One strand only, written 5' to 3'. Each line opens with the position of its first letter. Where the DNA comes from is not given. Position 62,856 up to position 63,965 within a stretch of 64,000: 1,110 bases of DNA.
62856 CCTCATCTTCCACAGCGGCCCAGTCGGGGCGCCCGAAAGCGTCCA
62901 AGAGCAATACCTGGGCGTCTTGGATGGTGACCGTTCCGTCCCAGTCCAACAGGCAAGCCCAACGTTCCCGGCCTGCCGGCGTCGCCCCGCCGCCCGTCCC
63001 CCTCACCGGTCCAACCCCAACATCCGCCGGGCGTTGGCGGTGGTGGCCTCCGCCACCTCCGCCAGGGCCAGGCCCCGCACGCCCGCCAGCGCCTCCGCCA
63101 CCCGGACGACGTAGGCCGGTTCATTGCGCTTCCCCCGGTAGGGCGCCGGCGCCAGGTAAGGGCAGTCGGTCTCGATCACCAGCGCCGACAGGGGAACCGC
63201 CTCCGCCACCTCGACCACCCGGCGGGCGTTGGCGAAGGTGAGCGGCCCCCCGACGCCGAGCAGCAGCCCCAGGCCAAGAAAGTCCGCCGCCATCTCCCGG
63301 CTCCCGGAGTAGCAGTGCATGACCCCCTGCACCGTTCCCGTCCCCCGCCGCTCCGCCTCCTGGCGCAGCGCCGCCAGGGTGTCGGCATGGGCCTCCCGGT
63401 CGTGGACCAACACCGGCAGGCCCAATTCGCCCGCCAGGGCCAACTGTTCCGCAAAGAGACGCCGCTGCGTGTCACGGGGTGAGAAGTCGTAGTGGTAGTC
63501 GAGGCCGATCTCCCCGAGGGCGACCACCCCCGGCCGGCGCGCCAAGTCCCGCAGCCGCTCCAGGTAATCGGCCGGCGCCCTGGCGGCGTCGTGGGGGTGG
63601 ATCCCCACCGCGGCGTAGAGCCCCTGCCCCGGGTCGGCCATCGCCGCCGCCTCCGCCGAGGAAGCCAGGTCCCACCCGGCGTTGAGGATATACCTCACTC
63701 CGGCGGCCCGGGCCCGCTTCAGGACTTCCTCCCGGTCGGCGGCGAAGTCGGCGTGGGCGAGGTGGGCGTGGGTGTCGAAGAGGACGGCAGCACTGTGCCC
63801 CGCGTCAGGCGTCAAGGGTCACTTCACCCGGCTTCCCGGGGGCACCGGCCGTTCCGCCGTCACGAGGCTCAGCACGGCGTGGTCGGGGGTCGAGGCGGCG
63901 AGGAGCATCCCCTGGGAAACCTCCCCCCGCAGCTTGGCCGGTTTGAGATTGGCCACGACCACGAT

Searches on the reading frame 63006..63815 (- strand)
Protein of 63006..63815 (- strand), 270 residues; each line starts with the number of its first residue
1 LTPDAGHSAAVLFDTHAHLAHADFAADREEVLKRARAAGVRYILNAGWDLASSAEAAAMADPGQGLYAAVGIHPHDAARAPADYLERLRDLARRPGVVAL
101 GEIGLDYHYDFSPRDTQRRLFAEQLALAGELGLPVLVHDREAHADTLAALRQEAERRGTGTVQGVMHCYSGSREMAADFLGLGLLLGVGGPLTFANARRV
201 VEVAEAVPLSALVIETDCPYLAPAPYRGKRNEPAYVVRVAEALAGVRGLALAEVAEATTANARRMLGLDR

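Call 26: search_protein_families(library=pfam, proteins=[window:63006-63815:-], max_evalue=0.001)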
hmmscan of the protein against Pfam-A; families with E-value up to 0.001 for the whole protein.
window:63006-63815:- (270 aa): 1 family
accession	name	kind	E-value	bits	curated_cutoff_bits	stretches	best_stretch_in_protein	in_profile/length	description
PF01026.27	TatD_DNase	-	3e-80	269.7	27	1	13-266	1-252/253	TatD related DNase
